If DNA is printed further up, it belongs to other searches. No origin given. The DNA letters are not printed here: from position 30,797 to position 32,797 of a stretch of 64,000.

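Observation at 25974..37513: Composite sulfur-compound oxidation and transport cluster of unusual composition for Bacteroidota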

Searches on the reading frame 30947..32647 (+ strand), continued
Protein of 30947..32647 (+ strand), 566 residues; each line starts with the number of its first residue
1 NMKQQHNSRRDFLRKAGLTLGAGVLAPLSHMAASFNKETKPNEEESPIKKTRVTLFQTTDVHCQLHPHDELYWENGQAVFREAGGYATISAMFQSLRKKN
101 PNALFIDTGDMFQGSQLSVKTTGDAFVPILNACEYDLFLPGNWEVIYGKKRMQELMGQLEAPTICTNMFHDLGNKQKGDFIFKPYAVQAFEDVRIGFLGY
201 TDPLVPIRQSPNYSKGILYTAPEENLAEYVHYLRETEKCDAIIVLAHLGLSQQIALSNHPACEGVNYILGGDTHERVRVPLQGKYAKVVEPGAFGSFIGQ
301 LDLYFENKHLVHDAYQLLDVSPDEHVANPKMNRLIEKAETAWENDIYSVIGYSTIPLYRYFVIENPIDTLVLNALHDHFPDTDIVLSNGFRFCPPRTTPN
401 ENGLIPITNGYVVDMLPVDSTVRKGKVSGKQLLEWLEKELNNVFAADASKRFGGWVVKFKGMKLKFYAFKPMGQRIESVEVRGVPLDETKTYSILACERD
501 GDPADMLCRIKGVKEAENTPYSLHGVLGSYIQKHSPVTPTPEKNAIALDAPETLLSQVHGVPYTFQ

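Call 37: search_protein_families(library=ncbifam, proteins=[P0001, P0005, P0009, P0011, P0013, P0017, P0035, P0037, P0058, P0128], max_evalue=1e-30)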
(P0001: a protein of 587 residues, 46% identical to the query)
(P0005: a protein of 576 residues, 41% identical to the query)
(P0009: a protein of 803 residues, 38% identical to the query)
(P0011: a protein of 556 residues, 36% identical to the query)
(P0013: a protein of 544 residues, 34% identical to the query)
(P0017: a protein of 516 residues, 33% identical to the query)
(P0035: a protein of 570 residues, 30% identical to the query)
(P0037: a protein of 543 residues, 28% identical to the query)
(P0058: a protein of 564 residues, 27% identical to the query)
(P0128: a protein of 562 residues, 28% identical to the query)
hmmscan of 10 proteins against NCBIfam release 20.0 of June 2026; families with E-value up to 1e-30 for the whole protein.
P0001 (587 aa): 2 families
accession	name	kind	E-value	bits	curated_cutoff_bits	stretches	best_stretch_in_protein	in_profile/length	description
TIGR04486.1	thiosulf_SoxB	equivalog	8.4e-76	255.4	550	1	103-565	111-550/556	thiosulfohydrolase SoxB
NF006934.0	PRK09419.1-1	subfamily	6.9e-43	146.5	1646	0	63-226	38-194/1174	multifunctional 2',3'-cyclic-nucleotide 2'-phosphodiesterase/3'-nucleotidase/5'-nucleotidase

P0005 (576 aa): 4 families
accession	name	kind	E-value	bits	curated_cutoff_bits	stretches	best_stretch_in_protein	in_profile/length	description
TIGR04486.1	thiosulf_SoxB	equivalog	3.4e-81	273.2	550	1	104-550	113-548/556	thiosulfohydrolase SoxB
NF006934.0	PRK09419.1-1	subfamily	1.4e-45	155.4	1646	0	188-504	731-1053/1174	multifunctional 2',3'-cyclic-nucleotide 2'-phosphodiesterase/3'-nucleotidase/5'-nucleotidase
NF006935.0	PRK09419.1-2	equivalog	7.8e-32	109.9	2801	0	196-559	804-1179/1445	multifunctional 2',3'-cyclic-nucleotide 2'-phosphodiesterase/3'-nucleotidase/5'-nucleotidase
NF007109.1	PRK09558.1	equivalog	8.7e-32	110.6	600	0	63-272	24-225/550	bifunctional UDP-sugar hydrolase/5'-nucleotidase UshA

P0009 (803 aa): 1 family
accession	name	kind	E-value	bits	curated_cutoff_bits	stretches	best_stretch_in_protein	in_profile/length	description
TIGR04486.1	thiosulf_SoxB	equivalog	8.1e-86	288.5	550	1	58-462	112-518/556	thiosulfohydrolase SoxB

P0011 (556 aa): 2 families
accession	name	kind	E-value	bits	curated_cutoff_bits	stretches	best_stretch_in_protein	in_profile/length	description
TIGR04486.1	thiosulf_SoxB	equivalog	2.2e-86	290.4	550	1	65-507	111-541/556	thiosulfohydrolase SoxB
NF006934.0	PRK09419.1-1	subfamily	1.6e-37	128.7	1646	1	67-508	648-1094/1174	multifunctional 2',3'-cyclic-nucleotide 2'-phosphodiesterase/3'-nucleotidase/5'-nucleotidase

P0013 (544 aa): 2 families
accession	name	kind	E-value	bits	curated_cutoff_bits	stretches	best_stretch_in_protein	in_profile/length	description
TIGR04486.1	thiosulf_SoxB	equivalog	2.9e-90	303.2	550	1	74-520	113-548/556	thiosulfohydrolase SoxB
NF006934.0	PRK09419.1-1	subfamily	1.8e-41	141.8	1646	0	77-517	651-1094/1174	multifunctional 2',3'-cyclic-nucleotide 2'-phosphodiesterase/3'-nucleotidase/5'-nucleotidase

P0017 (516 aa): 2 families
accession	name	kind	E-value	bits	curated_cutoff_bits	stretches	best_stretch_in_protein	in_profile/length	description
TIGR04486.1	thiosulf_SoxB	equivalog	4.4e-96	322.4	550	1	59-464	110-516/556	thiosulfohydrolase SoxB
NF006934.0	PRK09419.1-1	subfamily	2.1e-35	121.7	1646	1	64-505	650-1095/1174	multifunctional 2',3'-cyclic-nucleotide 2'-phosphodiesterase/3'-nucleotidase/5'-nucleotidase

P0035 (570 aa): 1 family
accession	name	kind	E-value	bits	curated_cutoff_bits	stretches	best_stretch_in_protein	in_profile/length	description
TIGR04486.1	thiosulf_SoxB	equivalog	8.5e-56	189.4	550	1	71-488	113-505/556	thiosulfohydrolase SoxB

P0037 (543 aa): 5 families
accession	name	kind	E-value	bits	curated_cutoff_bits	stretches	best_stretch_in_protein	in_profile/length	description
TIGR04486.1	thiosulf_SoxB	equivalog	5e-120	401.4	550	1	75-526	100-541/556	thiosulfohydrolase SoxB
NF006934.0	PRK09419.1-1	subfamily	2.4e-47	161.3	1646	0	85-353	73-351/1174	multifunctional 2',3'-cyclic-nucleotide 2'-phosphodiesterase/3'-nucleotidase/5'-nucleotidase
NF007109.1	PRK09558.1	equivalog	2.9e-36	125.3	600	0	91-266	57-234/550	bifunctional UDP-sugar hydrolase/5'-nucleotidase UshA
NF006937.0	PRK09419.1-4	equivalog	4.9e-35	120.3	2554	0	185-491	788-1103/1411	multifunctional 2',3'-cyclic-nucleotide 2'-phosphodiesterase/3'-nucleotidase/5'-nucleotidase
NF041198.1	UshA_like_PCGU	equivalog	2.3e-31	109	275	1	88-324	45-284/519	UshA-like (seleno)protein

P0058 (564 aa): 1 family
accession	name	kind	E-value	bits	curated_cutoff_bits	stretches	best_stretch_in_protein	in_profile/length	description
TIGR04486.1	thiosulf_SoxB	equivalog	5.7e-195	648.8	550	1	21-555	25-551/556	thiosulfohydrolase SoxB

P0128 (562 aa): 2 families
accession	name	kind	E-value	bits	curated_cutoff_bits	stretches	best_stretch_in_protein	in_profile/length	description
TIGR04486.1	thiosulf_SoxB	equivalog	2.2e-144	481.8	550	1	8-524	1-524/556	thiosulfohydrolase SoxB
NF006934.0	PRK09419.1-1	subfamily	1.1e-32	112.7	1646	0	107-333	70-301/1174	multifunctional 2',3'-cyclic-nucleotide 2'-phosphodiesterase/3'-nucleotidase/5'-nucleotidase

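Call 38: find_encoding_contigs(protein=P0001, flank=8000, max_places=3)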
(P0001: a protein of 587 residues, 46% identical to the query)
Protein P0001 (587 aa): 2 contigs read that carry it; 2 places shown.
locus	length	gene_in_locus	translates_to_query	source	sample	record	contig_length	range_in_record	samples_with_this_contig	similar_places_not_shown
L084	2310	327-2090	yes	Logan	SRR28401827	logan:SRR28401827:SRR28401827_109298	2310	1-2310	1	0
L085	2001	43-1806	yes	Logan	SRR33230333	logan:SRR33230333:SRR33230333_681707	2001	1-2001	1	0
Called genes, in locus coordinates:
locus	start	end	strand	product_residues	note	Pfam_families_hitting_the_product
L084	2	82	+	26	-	?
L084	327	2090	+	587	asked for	PF00149:Metallophos, PF02872:5_nucleotid_C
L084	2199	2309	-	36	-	?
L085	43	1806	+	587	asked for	PF00149:Metallophos, PF02872:5_nucleotid_C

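Call 39: find_encoding_contigs(protein=P0005, flank=8000, max_places=3)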
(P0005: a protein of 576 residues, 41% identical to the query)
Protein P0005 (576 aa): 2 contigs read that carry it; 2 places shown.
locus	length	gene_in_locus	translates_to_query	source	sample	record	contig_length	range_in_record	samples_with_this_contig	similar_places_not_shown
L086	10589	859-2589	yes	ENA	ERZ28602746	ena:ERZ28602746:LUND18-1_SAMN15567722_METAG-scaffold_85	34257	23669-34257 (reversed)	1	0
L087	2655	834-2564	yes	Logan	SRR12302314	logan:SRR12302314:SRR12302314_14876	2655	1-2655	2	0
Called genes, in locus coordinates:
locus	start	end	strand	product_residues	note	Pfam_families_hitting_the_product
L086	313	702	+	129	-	PF00015:MCPsignal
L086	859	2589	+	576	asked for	PF02872:5_nucleotid_C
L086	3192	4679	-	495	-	PF07732:Cu-oxidase_3, PF00394:Cu-oxidase, PF07731:Cu-oxidase_2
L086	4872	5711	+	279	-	-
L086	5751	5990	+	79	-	PF09851:SHOCT (weak)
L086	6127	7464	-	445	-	PF00083:Sugar_tr, PF07690:MFS_1, PF12832:MFS_1_like, PF07690:MFS_1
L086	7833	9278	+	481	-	PF11794:HpaB_N, PF03241:HpaB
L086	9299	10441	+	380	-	PF04389:Peptidase_M28, PF01546:Peptidase_M20, PF07687:M20_dimer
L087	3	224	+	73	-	?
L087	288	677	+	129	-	PF00015:MCPsignal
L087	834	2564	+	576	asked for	PF02872:5_nucleotid_C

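Call 40: find_encoding_contigs(protein=P0011, flank=8000, max_places=3)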
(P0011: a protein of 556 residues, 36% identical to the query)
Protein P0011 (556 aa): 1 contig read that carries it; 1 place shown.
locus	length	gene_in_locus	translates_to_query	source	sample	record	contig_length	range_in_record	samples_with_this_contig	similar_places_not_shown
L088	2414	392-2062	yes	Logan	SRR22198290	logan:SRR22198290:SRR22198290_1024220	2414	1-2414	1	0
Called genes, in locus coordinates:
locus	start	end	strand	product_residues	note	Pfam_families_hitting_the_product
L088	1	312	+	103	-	?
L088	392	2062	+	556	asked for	PF00149:Metallophos, PF02872:5_nucleotid_C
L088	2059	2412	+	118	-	?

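Call 41: find_encoding_contigs(protein=P0013, flank=8000, max_places=3)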
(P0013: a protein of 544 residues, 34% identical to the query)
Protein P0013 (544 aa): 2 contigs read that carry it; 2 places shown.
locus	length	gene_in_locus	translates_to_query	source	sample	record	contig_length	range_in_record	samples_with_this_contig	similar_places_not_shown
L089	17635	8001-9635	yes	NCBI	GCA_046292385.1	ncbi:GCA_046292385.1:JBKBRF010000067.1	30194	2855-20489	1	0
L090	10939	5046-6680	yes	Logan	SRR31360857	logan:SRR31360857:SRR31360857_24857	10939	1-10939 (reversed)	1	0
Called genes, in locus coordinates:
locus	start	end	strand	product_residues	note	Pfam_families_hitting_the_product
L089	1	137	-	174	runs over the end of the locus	PF13490:zf-HC2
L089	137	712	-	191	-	PF07638:Sigma70_ECF, PF04542:Sigma70_r2, PF08281:Sigma70_r4_2, PF04545:Sigma70_r4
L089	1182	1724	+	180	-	PF00581:Rhodanese, PF11127:YgaP-like_TM (weak)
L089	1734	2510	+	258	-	PF01925:TauE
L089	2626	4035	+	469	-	PF00753:Lactamase_B, PF12706:Lactamase_B_2 (faint), PF00581:Rhodanese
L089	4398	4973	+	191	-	-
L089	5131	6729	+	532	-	PF02872:5_nucleotid_C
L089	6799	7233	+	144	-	PF02635:DsrE (weak)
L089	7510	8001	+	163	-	PF03190:Thioredox_DsbH, PF00085:Thioredoxin, PF00578:AhpC-TSA (faint), PF13098:Thioredoxin_2, PF13899:Thioredoxin_7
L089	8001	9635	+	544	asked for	PF00149:Metallophos, PF02872:5_nucleotid_C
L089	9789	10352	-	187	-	PF07638:Sigma70_ECF (faint), PF04542:Sigma70_r2, PF08281:Sigma70_r4_2, PF04545:Sigma70_r4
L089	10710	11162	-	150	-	PF13115:YtkA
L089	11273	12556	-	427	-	-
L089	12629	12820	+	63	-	-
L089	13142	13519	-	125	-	-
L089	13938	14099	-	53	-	PF00471:Ribosomal_L33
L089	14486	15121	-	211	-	PF04542:Sigma70_r2, PF26355:HTH_VMAP-M9 (weak), PF08281:Sigma70_r4_2 (weak)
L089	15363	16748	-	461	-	PF01425:Amidase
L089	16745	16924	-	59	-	-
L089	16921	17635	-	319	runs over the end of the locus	PF03255:ACCA, PF01039:Carboxyl_trans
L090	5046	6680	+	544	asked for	PF00149:Metallophos, PF02872:5_nucleotid_C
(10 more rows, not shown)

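Call 64: find_homologous_proteins(query=L089:5131-6729:+, max_evalue=1e-40)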
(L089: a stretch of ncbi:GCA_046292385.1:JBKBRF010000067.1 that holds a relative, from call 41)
Query L089:5131-6729:+ (532 aa): 2245 proteins with E <= 1e-40 among 8000 candidates; the best 120 are listed.
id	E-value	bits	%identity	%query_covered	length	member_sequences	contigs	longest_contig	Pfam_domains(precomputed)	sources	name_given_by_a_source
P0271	0.0e+0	1181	100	100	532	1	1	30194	PF02872.24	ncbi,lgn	ncbi:MAG: bifunctional metallophosphatase/5'-nucleotidase [Armatimonadota bacterium]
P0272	2.4e-237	807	70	93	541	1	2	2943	PF00149.34,PF02872.24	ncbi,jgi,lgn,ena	-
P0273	4.6e-236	803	69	93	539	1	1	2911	PF00149.34,PF02872.24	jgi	jgi:sulfur-oxidizing protein SoxB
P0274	2.1e-235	800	68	95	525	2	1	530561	PF00149.34,PF02872.24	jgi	jgi:sulfur-oxidizing protein SoxB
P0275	7.5e-235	799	65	100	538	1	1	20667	PF00149.34,PF02872.24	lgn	-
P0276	1.3e-234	798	70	94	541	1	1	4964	PF00149.34,PF02872.24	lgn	-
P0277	2.5e-233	794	72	93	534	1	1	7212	PF02872.24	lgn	-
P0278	3.7e-233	793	68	96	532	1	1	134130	PF00149.34,PF02872.24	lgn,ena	-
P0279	4.7e-233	793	68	94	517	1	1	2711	PF00149.34,PF02872.24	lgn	-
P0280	7.8e-233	792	65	100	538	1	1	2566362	PF02872.24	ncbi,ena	-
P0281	1.1e-232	791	68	94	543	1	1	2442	PF00149.34,PF02872.24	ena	-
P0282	1.3e-232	791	66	99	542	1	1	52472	PF02872.24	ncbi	-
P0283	1.3e-232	791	66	99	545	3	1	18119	PF00149.34,PF02872.24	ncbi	-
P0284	3.0e-232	790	66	98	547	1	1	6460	PF00149.34,PF02872.24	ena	-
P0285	5.0e-232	789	66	98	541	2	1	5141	PF00149.34,PF02872.24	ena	-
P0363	1.7e-208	712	61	98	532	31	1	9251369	PF00149.34,PF02872.24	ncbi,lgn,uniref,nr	ncbi:5'-nucleotidase C-terminal domain-containing protein [Myxococcus xanthus]|uniref:bifunctional m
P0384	2.8e-205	701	61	95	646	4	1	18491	PF02635.21,PF02872.24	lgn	-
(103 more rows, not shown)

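Call 77: search_protein_families(library=pfam, proteins=[L003:6695-7975:+, L003:1066-1374:+, L003:2718-3287:+, L044:5946-7172:+, L089:4398-4973:+, L003:127-444:+], max_evalue=0.001)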
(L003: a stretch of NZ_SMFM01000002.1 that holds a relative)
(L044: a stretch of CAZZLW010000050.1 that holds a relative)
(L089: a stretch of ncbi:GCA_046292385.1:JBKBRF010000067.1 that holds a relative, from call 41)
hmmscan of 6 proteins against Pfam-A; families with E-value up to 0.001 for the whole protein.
L003:6695-7975:+ (426 aa): 2 families
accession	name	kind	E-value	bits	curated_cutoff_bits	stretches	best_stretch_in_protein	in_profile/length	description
PF03349.22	Toluene_X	-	3.7e-25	88.7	29.7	1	31-379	24-382/421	Outer membrane protein transport protein (OMPP1/FadL/TodX)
PF13609.12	Porin_4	-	4e-06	27.3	27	1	116-383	94-309/310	Gram-negative porin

L003:1066-1374:+ (102 aa): 1 family
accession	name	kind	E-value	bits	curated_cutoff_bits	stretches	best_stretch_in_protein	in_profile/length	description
PF02656.20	DUF202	-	1.5e-09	38.6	23.4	1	21-83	1-67/68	Domain of unknown function (DUF202)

L003:2718-3287:+ (189 aa): 7 families
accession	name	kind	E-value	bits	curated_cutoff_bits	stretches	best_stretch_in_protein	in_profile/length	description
PF00578.27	AhpC-TSA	-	7.4e-21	74.8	26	1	60-165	8-122/124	AhpC/TSA family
PF08534.16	Redoxin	-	1.8e-18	67.2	26.6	1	62-175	11-139/148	Redoxin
PF13905.12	Thioredoxin_8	-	2.2e-10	41.2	27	1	77-164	1-94/94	Thioredoxin-like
PF00085.26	Thioredoxin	-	3.3e-08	33.9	23.5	1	77-130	18-72/103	Thioredoxin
PF02630.20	SCO1-SenC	-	5.7e-05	23.5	22.8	1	59-118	3-66/134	SCO1/SenC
PF00837.23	T4_deiodinase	-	0.00014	21.7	27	1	80-138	105-164/237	Iodothyronine deiodinase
PF00255.25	GSHPx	-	0.00063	19.7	27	1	58-111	2-54/108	Glutathione peroxidase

L044:5946-7172:+ (408 aa): 4 families
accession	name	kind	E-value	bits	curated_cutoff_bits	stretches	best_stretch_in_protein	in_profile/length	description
PF07992.20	Pyr_redox_2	-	2.7e-10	40.6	26.1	1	16-133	2-124/291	Pyridine nucleotide-disulphide oxidoreductase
PF13454.12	NAD_binding_9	-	3.5e-05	24.3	21.8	0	19-50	2-35/155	FAD-NAD(P)-binding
PF13738.12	Pyr_redox_3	-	0.0005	19.8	30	0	13-126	163-275/305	Pyridine nucleotide-disulphide oxidoreductase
PF05834.18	Lycopene_cycl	-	0.00066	19.3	23.4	0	17-54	2-39/380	Lycopene cyclase protein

L089:4398-4973:+ (191 aa): 0 families

L003:127-444:+ (105 aa): 1 family
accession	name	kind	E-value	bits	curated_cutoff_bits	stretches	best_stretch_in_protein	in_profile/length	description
PF00581.25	Rhodanese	-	6.5e-16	59.1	22.2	1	15-92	3-91/102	Rhodanese-like domain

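Call 83: find_encoding_contigs(protein=P0363, flank=9000, max_places=1)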
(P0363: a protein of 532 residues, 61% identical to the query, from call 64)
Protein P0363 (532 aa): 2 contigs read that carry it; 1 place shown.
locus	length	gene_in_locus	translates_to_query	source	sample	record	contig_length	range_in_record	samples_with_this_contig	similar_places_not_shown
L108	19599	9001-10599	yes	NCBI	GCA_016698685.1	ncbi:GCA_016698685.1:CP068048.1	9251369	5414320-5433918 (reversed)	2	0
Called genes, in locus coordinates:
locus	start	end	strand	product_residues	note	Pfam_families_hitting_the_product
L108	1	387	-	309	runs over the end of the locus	PF09544:DUF2381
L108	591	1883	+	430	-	PF14412:AHH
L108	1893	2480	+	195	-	PF07791:Imm11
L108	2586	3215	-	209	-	-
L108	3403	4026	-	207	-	PF05724:TPMT (faint), PF03848:TehB, PF13489:Methyltransf_23 (weak), PF13847:Methyltransf_31 (weak), PF08241:Methyltransf_11, PF13649:Methyltransf_25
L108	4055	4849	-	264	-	PF01925:TauE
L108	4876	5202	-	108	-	PF00581:Rhodanese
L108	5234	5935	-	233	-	PF00753:Lactamase_B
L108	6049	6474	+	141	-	PF04143:Sulf_transp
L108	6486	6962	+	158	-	PF20398:DUF6691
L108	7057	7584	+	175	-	PF04542:Sigma70_r2, PF22029:PhyR_sigma2, PF08281:Sigma70_r4_2, PF04545:Sigma70_r4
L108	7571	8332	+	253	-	PF13490:zf-HC2 (weak)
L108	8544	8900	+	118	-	PF00581:Rhodanese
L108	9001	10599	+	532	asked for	PF00149:Metallophos (weak), PF02872:5_nucleotid_C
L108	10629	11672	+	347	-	PF03601:Cons_hypoth698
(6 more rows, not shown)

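Call 84: find_encoding_contigs(protein=P0384, flank=9000, max_places=1)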
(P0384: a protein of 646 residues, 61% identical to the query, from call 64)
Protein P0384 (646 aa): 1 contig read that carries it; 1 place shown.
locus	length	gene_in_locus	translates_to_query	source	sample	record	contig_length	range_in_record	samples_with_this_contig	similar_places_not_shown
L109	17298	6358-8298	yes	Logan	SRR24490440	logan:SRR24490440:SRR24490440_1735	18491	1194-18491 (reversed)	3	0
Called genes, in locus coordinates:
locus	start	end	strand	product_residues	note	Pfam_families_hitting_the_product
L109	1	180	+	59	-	?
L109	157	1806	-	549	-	PF00595:PDZ (faint), PF17820:PDZ_6 (weak), PF03572:Peptidase_S41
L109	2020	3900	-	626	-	PF01839:FG-GAP (faint), PF13517:FG-GAP_3, PF07593:UnbV_ASPIC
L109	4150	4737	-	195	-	PF01161:PBP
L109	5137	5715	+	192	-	PF04143:Sulf_transp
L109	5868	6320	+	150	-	PF04143:Sulf_transp, PF20398:DUF6691 (weak)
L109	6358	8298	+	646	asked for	PF02872:5_nucleotid_C, PF02635:DsrE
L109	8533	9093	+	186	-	PF02322:Cyt_bd_oxida_II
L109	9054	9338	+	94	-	PF02322:Cyt_bd_oxida_II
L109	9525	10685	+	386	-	PF13407:Peripla_BP_4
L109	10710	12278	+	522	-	PF00005:ABC_tran, PF02463:SMC_N (faint), PF09818:ABC_ATPase (faint), PF13304:AAA_21 (weak), PF00005:ABC_tran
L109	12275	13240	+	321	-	PF02653:BPD_transp_2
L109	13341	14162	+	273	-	PF00121:TIM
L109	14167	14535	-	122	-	-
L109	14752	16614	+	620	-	PF07583:PSCyt2, PF07587:PSD1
